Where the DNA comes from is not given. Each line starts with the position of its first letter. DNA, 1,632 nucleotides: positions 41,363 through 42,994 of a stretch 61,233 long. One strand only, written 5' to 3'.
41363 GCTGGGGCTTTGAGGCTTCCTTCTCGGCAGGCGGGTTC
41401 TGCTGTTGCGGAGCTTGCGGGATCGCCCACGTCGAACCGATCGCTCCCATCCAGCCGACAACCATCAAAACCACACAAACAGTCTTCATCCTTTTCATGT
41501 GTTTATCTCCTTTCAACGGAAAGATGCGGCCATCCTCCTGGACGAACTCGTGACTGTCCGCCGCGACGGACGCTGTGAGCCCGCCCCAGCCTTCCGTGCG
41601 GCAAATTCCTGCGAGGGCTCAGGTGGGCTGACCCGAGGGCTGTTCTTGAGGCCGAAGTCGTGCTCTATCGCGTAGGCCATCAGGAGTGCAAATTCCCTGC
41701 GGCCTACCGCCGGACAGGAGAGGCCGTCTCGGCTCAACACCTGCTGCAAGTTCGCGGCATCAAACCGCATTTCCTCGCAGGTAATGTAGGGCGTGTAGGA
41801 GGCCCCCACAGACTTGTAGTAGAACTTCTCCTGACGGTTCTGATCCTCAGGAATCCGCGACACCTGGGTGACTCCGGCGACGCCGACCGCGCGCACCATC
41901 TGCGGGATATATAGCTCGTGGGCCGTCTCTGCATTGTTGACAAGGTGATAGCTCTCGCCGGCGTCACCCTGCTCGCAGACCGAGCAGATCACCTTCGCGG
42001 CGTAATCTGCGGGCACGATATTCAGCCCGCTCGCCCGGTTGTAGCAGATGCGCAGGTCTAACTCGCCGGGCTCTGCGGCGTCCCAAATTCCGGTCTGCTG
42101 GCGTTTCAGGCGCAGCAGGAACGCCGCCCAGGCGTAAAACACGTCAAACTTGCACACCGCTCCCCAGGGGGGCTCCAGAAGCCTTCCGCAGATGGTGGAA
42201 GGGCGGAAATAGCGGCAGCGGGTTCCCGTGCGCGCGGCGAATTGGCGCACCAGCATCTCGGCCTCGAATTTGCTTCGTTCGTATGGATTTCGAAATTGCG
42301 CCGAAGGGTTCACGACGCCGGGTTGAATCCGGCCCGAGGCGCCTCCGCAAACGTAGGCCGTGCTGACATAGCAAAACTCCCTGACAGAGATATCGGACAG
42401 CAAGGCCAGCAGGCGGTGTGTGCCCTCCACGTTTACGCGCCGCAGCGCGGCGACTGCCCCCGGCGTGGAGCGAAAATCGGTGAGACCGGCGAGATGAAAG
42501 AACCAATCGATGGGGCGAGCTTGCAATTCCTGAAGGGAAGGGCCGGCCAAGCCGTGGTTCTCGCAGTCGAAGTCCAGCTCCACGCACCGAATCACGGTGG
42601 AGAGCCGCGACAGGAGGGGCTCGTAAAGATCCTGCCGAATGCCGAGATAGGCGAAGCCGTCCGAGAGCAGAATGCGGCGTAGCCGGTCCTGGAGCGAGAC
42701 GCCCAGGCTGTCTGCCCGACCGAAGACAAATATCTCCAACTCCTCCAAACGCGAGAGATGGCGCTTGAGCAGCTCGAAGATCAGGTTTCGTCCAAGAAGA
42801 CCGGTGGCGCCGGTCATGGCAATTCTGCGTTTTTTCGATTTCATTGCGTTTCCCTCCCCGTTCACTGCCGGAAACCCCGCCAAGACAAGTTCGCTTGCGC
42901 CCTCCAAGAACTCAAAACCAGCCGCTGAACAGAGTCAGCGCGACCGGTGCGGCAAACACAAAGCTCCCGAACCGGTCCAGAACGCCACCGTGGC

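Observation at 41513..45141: Translationally coupled lipid activate-and-transfer cassette: CDP-alcohol phosphatidyltransferase, DAG-kinase-like kinase, CdsA-like cytidylyltransferase and acyl reductase-like SDR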

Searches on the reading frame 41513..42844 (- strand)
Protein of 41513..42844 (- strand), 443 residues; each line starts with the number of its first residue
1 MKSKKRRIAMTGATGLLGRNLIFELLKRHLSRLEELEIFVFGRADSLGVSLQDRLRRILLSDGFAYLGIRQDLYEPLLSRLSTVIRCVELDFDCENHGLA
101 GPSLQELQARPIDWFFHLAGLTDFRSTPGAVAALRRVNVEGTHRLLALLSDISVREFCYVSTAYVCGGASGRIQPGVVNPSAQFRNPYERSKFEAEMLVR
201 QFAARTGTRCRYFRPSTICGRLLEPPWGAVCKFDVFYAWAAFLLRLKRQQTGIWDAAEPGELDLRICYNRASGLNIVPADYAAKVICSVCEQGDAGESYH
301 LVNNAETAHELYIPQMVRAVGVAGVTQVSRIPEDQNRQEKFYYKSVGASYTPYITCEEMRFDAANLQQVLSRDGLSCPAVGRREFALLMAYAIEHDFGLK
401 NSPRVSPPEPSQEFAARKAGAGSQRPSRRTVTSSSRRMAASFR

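Call 3: search_protein_families(library=pfam, proteins=[window:41513-42844:-], max_evalue=0.01)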
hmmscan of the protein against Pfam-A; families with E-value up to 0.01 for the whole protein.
window:41513-42844:- (443 aa): 5 families
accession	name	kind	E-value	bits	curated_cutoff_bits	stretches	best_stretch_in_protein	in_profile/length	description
PF07993.18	NAD_binding_4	-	7.5e-30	104.4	20.1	1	11-286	2-258/258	Male sterility protein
PF01370.27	Epimerase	-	6.8e-14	52.3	20.9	1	8-222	1-176/240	NAD dependent epimerase/dehydratase family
PF01073.25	3Beta_HSD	-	4.8e-09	36.1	22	1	112-201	67-159/280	3-beta hydroxysteroid dehydrogenase/isomerase family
PF04321.23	RmlD_sub_bind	-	7.2e-06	25.7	27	0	62-203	23-140/287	RmlD substrate binding domain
PF16363.11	GDP_Man_Dehyd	-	0.00033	20.6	27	1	112-210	76-175/332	GDP-mannose 4,6 dehydratase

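Call 4: search_protein_families(library=ncbifam, proteins=[window:41513-42844:-], max_evalue=0.01)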
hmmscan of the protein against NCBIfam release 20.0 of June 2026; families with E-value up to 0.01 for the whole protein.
window:41513-42844:- (443 aa): 15 families
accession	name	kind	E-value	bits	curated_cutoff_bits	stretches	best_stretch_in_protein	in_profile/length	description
NF005539.0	PRK07201.1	equivalog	9.1e-22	77.5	549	1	10-333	5-280/657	SDR family oxidoreductase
TIGR01746.1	Thioester-redct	subfamily_domain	2.1e-21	76.6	213.35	1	8-391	2-364/371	thioester reductase domain-containing protein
NF038078.1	NRPS_MxcG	equivalog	9.6e-10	36.4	2300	1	2-220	1079-1276/1442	myxochelin non-ribosomal peptide synthetase MxcG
TIGR03466.1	HpnA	hypoth_equivalog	4.5e-08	32.4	367.65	1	107-220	60-172/327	hopanoid-associated sugar epimerase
TIGR03443.1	alpha_am_amid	equivalog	7.7e-06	23.5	1030.1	1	3-216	970-1178/1390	L-aminoadipate-semialdehyde dehydrogenase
TIGR01214.1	rmlD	equivalog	1.2e-05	24.5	224.05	1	44-203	32-139/285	dTDP-4-dehydrorhamnose reductase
TIGR01179.1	galE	equivalog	4e-05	22.6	262.3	1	107-214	66-175/332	UDP-glucose 4-epimerase GalE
NF047837.1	UDPAcbARedWbcJ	equivalog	6.8e-05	21.9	500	0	7-48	2-38/372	UDP-2-acetamido-2,6-beta-L-arabino-hexul-4-ose reductase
NF041592.1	carboxyl_red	equivalog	0.00013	19.7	1300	1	3-306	762-1052/1160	carboxylic acid reductase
TIGR01181.1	dTDP_gluc_dehyt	equivalog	0.00033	19.8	365.1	0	131-211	93-174/321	dTDP-glucose 4,6-dehydratase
NF007956.0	PRK10675.1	subfamily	0.00075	18.7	394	1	107-203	69-164/338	UDP-glucose 4-epimerase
TIGR04180.1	EDH_00030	hypoth_equivalog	0.00085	18.5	475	1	109-215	68-172/297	NAD-dependent 4,6-dehydratase LegB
NF042423.1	oxyalk_red_Shew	equivalog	0.0014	17.8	580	0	129-219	85-175/331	2-alkyl-3-oxoalkanoate reductase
TIGR02197.1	heptose_epim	equivalog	0.0019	17.4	274.6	0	8-203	1-153/316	ADP-glyceromanno-heptose 6-epimerase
NF042422.1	oxyalk_red_OleD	equivalog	0.0046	16.4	580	0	127-200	75-151/329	2-alkyl-3-oxoalkanoate reductase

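Call 15: search_solved_structures(query=window:41513-42844:-, max_evalue=0.01, show_alignments=2)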
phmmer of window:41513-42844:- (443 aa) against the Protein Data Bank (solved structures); distinct sequences matched with E-value up to 0.01: 17.
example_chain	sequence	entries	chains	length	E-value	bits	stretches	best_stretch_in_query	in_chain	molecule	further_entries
4u7w_A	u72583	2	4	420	5e-09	38.8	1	6-228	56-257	MxaA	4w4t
9hi2_A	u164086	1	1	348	4.6e-05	25.7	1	116-217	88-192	UDP-glucose 4-epimerase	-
1ek5_A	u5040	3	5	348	5.1e-05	25.5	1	116-226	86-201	UDP-GALACTOSE 4-EPIMERASE | UDP-glucose 4-epimerase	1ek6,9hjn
9hi1_B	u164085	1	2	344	5.6e-05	25.4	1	116-226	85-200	UDP-glucose 4-epimerase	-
9hi0_B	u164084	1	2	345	5.6e-05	25.4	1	116-226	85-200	UDP-glucose 4-epimerase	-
1i3k_A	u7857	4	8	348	5.8e-05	25.4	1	115-217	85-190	UDP-GLUCOSE 4-EPIMERASE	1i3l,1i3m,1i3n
1hzj_A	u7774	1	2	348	7.5e-05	25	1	116-217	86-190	UDP-GALACTOSE 4-EPIMERASE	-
7ys8_A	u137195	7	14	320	0.00065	21.9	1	108-228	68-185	UDP-glucose 4-epimerase | UDP-glucose 4-epimerase along with EC 5.1.3.2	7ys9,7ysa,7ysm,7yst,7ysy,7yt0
3wj7_A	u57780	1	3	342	0.0025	20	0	89-220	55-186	Putative oxidoreductase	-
8v1x_A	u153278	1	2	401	0.0035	19.5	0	97-309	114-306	Type I polyketide synthase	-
1kvs_A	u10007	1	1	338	0.0036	19.5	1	107-215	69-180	UDP-GALACTOSE 4-EPIMERASE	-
6kv9_A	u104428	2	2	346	0.0064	18.6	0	111-207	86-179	MoeE5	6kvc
4yr9_A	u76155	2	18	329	0.0069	18.5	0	103-229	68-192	L-threonine 3-dehydrogenase, mitochondrial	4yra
6x3b_A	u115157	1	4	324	0.007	18.5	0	103-218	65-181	GDP-6-deoxy-D-mannose reductase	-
1r6d_A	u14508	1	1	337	0.0074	18.4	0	104-214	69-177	TDP-glucose-4,6-dehydratase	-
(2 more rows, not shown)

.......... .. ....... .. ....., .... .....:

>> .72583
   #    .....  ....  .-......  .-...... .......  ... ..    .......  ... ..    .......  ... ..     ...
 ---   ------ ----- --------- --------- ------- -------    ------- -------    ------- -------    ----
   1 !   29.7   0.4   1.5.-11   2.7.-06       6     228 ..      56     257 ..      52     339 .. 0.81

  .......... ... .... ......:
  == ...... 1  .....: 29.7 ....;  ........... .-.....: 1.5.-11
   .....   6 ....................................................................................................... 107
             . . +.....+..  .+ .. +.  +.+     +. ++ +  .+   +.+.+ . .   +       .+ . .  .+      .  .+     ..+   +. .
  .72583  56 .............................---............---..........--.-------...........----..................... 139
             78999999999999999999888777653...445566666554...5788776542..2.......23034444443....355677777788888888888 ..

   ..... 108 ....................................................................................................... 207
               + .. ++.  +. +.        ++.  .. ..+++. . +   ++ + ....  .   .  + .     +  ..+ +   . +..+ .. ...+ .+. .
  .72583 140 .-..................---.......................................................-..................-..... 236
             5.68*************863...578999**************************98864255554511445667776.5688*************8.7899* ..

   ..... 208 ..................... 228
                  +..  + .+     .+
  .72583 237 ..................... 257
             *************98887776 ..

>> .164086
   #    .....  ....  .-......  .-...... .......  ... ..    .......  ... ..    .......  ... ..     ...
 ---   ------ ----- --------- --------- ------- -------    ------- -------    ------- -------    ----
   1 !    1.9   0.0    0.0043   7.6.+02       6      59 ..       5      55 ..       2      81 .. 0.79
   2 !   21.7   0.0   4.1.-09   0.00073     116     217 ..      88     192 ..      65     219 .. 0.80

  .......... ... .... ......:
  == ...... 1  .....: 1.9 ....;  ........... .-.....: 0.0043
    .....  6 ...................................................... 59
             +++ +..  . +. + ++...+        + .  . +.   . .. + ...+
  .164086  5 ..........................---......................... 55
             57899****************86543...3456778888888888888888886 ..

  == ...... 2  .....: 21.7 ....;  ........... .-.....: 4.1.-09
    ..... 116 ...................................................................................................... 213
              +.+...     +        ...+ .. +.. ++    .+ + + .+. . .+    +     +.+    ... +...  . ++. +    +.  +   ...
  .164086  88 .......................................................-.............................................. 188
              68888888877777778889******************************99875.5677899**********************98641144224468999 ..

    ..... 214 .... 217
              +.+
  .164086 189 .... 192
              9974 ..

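Call 35: find_homologous_proteins(query=window:41513-42844:-)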
Query window:41513-42844:- (443 aa): 1827 proteins with E <= 0.001 among 8000 candidates; the best 120 are listed.
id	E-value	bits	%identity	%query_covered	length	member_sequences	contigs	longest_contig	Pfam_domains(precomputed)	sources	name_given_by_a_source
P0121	0.0e+0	1008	100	100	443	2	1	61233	PF04321.24,PF01073.26,PF07993.19,PF01370.28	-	-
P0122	5.7e-220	749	76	100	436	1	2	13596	PF01073.26,PF07993.19,PF01370.28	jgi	-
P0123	6.4e-165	567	60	95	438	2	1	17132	PF04321.24,PF16363.12,PF01073.26,PF07993.19,PF01370.28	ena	-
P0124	8.4e-155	534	58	90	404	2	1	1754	PF01073.26,PF07993.19,PF01370.28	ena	-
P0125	1.0e-145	504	58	91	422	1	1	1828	PF01073.26,PF07993.19,PF01370.28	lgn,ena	-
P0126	1.1e-145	504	55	91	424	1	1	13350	PF01073.26,PF07993.19,PF01370.28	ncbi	-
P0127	1.2e-144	501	58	90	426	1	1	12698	PF01073.26,PF07993.19,PF01370.28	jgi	jgi:nucleoside-diphosphate-sugar epimerase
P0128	1.0e-142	494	57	88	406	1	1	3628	PF01073.26,PF07993.19,PF01370.28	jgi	jgi:nucleoside-diphosphate-sugar epimerase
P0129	9.1e-140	484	54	89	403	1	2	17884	PF01073.26,PF07993.19,PF01370.28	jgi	-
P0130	9.6e-137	474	56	88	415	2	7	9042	PF01073.26,PF07993.19,PF01370.28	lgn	-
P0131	2.7e-130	453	53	89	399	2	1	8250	PF01073.26,PF07993.19,PF01370.28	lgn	-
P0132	1.8e-129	451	53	88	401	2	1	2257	PF01073.26,PF07993.19,PF01370.28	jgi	-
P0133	3.8e-129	449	55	86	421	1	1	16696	PF01073.26,PF07993.19,PF01370.28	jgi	jgi:nucleoside-diphosphate-sugar epimerase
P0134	4.3e-129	449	54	89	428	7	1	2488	PF16363.12,PF01073.26,PF07993.19,PF01370.28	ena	-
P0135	7.4e-128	445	50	89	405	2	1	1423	PF01073.26,PF07993.19,PF01370.28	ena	-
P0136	1.2e-127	444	50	90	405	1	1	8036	PF01073.26,PF07993.19,PF01370.28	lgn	-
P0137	1.8e-127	444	48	89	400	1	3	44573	PF01073.26,PF07993.19,PF01370.28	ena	-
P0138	2.0e-127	444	49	91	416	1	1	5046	PF16363.12,PF02719.22,PF01073.26,PF07993.19,PF01370.28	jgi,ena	-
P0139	3.2e-127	443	51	89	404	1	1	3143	PF02719.22,PF01073.26,PF07993.19,PF01370.28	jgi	-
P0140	7.3e-127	442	53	89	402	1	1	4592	PF04321.24,PF01073.26,PF07993.19,PF01370.28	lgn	-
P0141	1.7e-126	441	51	89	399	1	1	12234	PF01073.26,PF07993.19,PF01370.28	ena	-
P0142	2.0e-126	440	50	90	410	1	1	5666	PF07993.19,PF01370.28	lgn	-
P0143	4.2e-126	439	49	91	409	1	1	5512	PF16363.12,PF02719.22,PF01073.26,PF07993.19,PF01370.28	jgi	-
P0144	4.9e-126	439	51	89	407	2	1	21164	PF02719.22,PF01073.26,PF07993.19,PF01370.28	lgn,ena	-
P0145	1.2e-125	438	50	90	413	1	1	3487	PF16363.12,PF01073.26,PF07993.19,PF01370.28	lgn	-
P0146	9.2e-125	435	53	88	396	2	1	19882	PF07993.19,PF01370.28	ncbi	-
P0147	1.4e-124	434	49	91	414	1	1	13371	PF01073.26,PF07993.19,PF01370.28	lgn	-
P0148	5.1e-124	433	49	89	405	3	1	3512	PF16363.12,PF02719.22,PF01073.26,PF07993.19,PF01370.28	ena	-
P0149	1.6e-123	431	50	89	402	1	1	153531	PF01073.26,PF07993.19,PF01370.28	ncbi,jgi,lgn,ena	ncbi:MAG: SDR family oxidoreductase [Candidatus Omnitrophota bacterium]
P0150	2.1e-123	430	53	86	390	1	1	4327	PF16363.12,PF01073.26,PF07993.19,PF01370.28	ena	-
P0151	2.4e-123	430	49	89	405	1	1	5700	PF02719.22,PF01073.26,PF07993.19,PF01370.28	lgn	-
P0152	1.4e-122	428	58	77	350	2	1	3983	PF01073.26,PF07993.19,PF01370.28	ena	-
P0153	1.5e-122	428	49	90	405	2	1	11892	PF16363.12,PF01073.26,PF07993.19,PF01370.28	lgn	-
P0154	1.5e-122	428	48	90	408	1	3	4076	PF04321.24,PF16363.12,PF02719.22,PF01073.26,PF07993.19,PF01370.28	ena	-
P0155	2.6e-122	427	50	89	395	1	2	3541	PF01073.26,PF07993.19,PF01370.28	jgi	-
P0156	8.8e-122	425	49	88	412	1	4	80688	PF16363.12,PF02719.22,PF01073.26,PF07993.19,PF01370.28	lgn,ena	-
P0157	1.0e-121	425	47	90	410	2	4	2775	PF16363.12,PF01073.26,PF07993.19,PF01370.28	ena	-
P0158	1.4e-121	425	49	90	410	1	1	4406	PF01073.26,PF07993.19,PF01370.28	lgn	-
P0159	5.4e-121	423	50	90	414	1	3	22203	PF01073.26,PF07993.19,PF01370.28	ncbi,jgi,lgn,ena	-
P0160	1.1e-120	422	48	94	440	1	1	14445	PF01073.26,PF07993.19,PF01370.28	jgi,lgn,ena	-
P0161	3.8e-120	420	48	89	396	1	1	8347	PF04321.24,PF16363.12,PF02719.22,PF01073.26,PF07993.19,PF01370.28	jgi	-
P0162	5.4e-120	419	49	89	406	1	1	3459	PF01073.26,PF07993.19,PF01370.28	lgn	-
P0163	2.4e-119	417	49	89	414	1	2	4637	PF01073.26,PF07993.19,PF01370.28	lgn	-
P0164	2.5e-119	417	49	90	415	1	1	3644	PF07993.19,PF01370.28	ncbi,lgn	ncbi:MAG: SDR family oxidoreductase [Candidatus Omnitrophota bacterium]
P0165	3.2e-119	417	48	91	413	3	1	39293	PF16363.12,PF02719.22,PF01073.26,PF07993.19,PF01370.28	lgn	-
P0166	3.4e-119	417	47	91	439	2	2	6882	PF01073.26,PF07993.19,PF01370.28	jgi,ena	-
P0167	4.8e-119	416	46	89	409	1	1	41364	PF04321.24,PF16363.12,PF02719.22,PF01073.26,PF07993.19,PF01370.28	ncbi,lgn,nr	ncbi:MAG: SDR family oxidoreductase [Candidatus Omnitrophica bacterium]|nr:SDR family oxidoreductase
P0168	5.9e-119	416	48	92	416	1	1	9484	PF01073.26,PF07993.19,PF01370.28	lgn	-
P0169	1.8e-118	414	50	89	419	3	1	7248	PF16363.12,PF01073.26,PF07993.19,PF01370.28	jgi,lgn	jgi:nucleoside-diphosphate-sugar epimerase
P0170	6.0e-118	413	56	74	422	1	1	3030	PF01073.26,PF07993.19,PF01370.28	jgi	jgi:nucleoside-diphosphate-sugar epimerase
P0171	1.1e-117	412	48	90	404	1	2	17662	PF01073.26,PF07993.19,PF01370.28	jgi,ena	-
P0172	3.8e-117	410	48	90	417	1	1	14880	PF16363.12,PF02719.22,PF01073.26,PF07993.19,PF01370.28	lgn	-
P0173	5.5e-117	409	47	89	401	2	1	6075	PF07993.19,PF01370.28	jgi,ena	-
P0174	6.4e-117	409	47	89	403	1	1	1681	PF16363.12,PF02719.22,PF01073.26,PF07993.19,PF01370.28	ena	-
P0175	6.4e-117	409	49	90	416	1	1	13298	PF01073.26,PF07993.19,PF01370.28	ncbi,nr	ncbi:MAG: SDR family oxidoreductase [Candidatus Omnitrophica bacterium]|nr:SDR family oxidoreductase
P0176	8.1e-117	409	49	89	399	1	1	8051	PF01073.26,PF07993.19,PF01370.28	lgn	-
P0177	1.5e-116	408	48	89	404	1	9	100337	PF16363.12,PF02719.22,PF01073.26,PF07993.19,PF01370.28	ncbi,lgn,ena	ncbi:MAG: SDR family oxidoreductase [Candidatus Omnitrophota bacterium]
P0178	1.8e-116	408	47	91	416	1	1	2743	PF02719.22,PF01073.26,PF07993.19,PF01370.28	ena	-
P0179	5.2e-115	403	45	89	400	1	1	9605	PF07993.19,PF01370.28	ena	-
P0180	6.3e-115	403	46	89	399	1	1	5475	PF04321.24,PF16363.12,PF02719.22,PF01073.26,PF07993.19,PF01370.28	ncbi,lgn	-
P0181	8.3e-114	399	48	88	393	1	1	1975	PF07993.19,PF01370.28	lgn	-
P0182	1.1e-113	399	47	89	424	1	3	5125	PF16363.12,PF01073.26,PF07993.19,PF01370.28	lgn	-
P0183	1.9e-113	398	46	89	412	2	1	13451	PF16363.12,PF01073.26,PF07993.19,PF01370.28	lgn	-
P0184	2.4e-113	397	49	90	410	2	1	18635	PF01073.26,PF07993.19,PF01370.28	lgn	-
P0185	2.6e-113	397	50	89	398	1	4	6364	PF16363.12,PF01073.26,PF07993.19,PF01370.28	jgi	jgi:nucleoside-diphosphate-sugar epimerase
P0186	3.1e-113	397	47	90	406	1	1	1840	PF16363.12,PF02719.22,PF07993.19,PF01370.28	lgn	-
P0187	3.9e-113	397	45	89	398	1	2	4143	PF01073.26,PF07993.19,PF01370.28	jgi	-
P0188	8.0e-113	396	48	89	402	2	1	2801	PF04321.24,PF16363.12,PF02719.22,PF01073.26,PF07993.19,PF01370.28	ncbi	-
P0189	2.3e-112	394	46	91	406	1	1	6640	PF04321.24,PF01073.26,PF07993.19,PF01370.28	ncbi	-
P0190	6.1e-112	393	46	88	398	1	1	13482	PF16363.12,PF01073.26,PF07993.19,PF01370.28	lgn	-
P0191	7.1e-112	393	48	89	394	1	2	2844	PF01073.26,PF07993.19,PF01370.28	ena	-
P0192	1.3e-111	392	47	89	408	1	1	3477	PF01073.26,PF07993.19,PF01370.28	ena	-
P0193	1.4e-111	392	48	91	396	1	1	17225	PF02719.22,PF01073.26,PF07993.19,PF01370.28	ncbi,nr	ncbi:MAG: SDR family oxidoreductase [Candidatus Omnitrophica bacterium]|nr:SDR family oxidoreductase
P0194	3.9e-111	390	48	89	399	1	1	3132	PF16363.12,PF01073.26,PF07993.19,PF01370.28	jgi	jgi:nucleoside-diphosphate-sugar epimerase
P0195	5.3e-111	390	49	89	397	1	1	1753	PF01073.26,PF07993.19,PF01370.28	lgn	-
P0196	1.2e-110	388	45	91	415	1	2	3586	PF01073.26,PF07993.19,PF01370.28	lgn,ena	-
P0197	1.3e-110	388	45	89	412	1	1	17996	PF16363.12,PF01073.26,PF07993.19,PF01370.28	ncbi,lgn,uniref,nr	ncbi:SDR family oxidoreductase [Chamaesiphon sp. OTE_75_metabat_556]|uniref:SDR family oxidoreductas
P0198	2.0e-110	388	46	90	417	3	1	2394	PF01073.26,PF07993.19,PF01370.28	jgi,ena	-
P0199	5.7e-110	386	46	90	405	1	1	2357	PF04321.24,PF01073.26,PF07993.19,PF01370.28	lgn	-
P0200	6.6e-110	386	47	91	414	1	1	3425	PF16363.12,PF07993.19,PF01370.28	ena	-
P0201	3.2e-109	384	49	90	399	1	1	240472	PF04321.24,PF01073.26,PF07993.19,PF01370.28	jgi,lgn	jgi:nucleoside-diphosphate-sugar epimerase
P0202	6.2e-109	383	49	89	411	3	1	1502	PF16363.12,PF07993.19,PF01370.28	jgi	-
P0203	1.1e-108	382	46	89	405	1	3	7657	PF16363.12,PF02719.22,PF01073.26,PF07993.19,PF01370.28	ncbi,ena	-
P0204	5.8e-108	380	49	90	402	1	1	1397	PF01073.26,PF07993.19,PF01370.28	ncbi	-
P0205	1.0e-107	379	47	88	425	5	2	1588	PF07993.19,PF01370.28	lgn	-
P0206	1.5e-107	378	48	83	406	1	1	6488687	PF01073.26,PF07993.19,PF01370.28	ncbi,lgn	-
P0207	1.6e-107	378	43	89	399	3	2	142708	PF07993.19,PF01370.28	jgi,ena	-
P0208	1.7e-107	378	46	88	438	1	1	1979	PF07993.19,PF01370.28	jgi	jgi:nucleoside-diphosphate-sugar epimerase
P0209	1.8e-107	378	44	89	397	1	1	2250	PF07993.19,PF01370.28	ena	-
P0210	6.1e-107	376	46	89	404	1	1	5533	PF01073.26,PF07993.19,PF01370.28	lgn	-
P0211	1.1e-106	375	47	89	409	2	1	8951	PF16363.12,PF01073.26,PF07993.19,PF01370.28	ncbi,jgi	ncbi:MAG: hypothetical protein RLZZ135_2123 [Cyanobacteriota bacterium]|jgi:nucleoside-diphosphate-s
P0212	2.3e-106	374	46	89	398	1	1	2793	PF01073.26,PF07993.19,PF01370.28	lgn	-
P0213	3.7e-106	374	46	89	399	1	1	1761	PF01073.26,PF07993.19,PF01370.28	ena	-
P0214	3.9e-106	374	46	90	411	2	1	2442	PF01073.26,PF07993.19,PF01370.28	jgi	jgi:nucleoside-diphosphate-sugar epimerase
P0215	8.9e-106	372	46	88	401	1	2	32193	PF07993.19,PF01370.28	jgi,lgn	jgi:thioester reductase-like protein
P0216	1.4e-105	372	48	89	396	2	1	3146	PF01073.26,PF07993.19,PF01370.28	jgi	-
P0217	1.8e-105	371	45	89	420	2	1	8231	PF04321.24,PF07993.19,PF01370.28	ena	-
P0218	1.8e-105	371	45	89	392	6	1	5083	PF02719.22,PF01073.26,PF07993.19,PF01370.28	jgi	-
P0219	2.0e-105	371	48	89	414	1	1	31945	PF01073.26,PF07993.19,PF01370.28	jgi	jgi:nucleoside-diphosphate-sugar epimerase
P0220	6.7e-105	370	44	89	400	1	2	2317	PF04321.24,PF02719.22,PF01073.26,PF07993.19,PF01370.28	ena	-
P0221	8.6e-105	369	47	90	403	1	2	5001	PF16363.12,PF07993.19,PF01370.28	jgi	jgi:nucleoside-diphosphate-sugar epimerase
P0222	1.4e-104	368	47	89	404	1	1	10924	PF16363.12,PF01073.26,PF07993.19,PF01370.28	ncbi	-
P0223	1.8e-104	368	44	89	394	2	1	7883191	PF04321.24,PF16363.12,PF01073.26,PF07993.19,PF01370.28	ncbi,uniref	ncbi:SDR family oxidoreductase [Nostoc sp. C117]|uniref:SDR family oxidoreductase n=1 Tax=Nostoc sp.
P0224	1.8e-104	368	44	89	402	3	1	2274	PF01073.26,PF07993.19,PF01370.28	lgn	-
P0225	2.2e-104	368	47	88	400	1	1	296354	PF01073.26,PF07993.19,PF01370.28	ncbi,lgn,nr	ncbi:MAG: SDR family oxidoreductase [Chloroflexi bacterium]|nr:SDR family oxidoreductase [Chloroflex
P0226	2.3e-104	368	48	89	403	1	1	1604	PF16363.12,PF01073.26,PF07993.19,PF01370.28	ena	-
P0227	2.7e-104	368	45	88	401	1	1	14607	PF16363.12,PF01073.26,PF07993.19,PF01370.28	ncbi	-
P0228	3.3e-104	367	44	89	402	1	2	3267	PF01073.26,PF07993.19,PF01370.28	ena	-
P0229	7.8e-104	366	45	88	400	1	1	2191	PF07993.19,PF01370.28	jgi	jgi:nucleoside-diphosphate-sugar epimerase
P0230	8.2e-104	366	46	89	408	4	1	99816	PF01073.26,PF07993.19,PF01370.28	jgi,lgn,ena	-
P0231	1.0e-103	366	46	89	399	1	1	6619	PF01073.26,PF07993.19,PF01370.28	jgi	jgi:nucleoside-diphosphate-sugar epimerase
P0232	1.4e-103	365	47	90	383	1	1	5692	PF01073.26,PF07993.19,PF01370.28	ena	-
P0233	8.2e-103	363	43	89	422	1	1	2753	PF04321.24,PF16363.12,PF01073.26,PF07993.19,PF01370.28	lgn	-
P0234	9.6e-103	362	46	88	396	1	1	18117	PF07993.19,PF01370.28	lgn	-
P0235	1.4e-102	362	44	89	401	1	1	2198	PF01073.26,PF07993.19,PF01370.28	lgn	-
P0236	1.8e-102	362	45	91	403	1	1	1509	PF07993.19,PF01370.28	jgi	jgi:nucleoside-diphosphate-sugar epimerase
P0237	2.4e-102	361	43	89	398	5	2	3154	PF01073.26,PF07993.19,PF01370.28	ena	-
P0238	2.8e-102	361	45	90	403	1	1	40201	PF01073.26,PF07993.19,PF01370.28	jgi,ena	-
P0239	4.6e-102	360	45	89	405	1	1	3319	PF04321.24,PF01073.26,PF07993.19,PF01370.28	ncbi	-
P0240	4.7e-102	360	46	89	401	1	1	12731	PF07993.19,PF01370.28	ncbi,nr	ncbi:MAG: NAD-dependent epimerase/dehydratase family protein [Elusimicrobia bacterium]|nr:NAD-depend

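Call 36: find_encoding_contigs(protein=P0223, flank=8000, max_places=1)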
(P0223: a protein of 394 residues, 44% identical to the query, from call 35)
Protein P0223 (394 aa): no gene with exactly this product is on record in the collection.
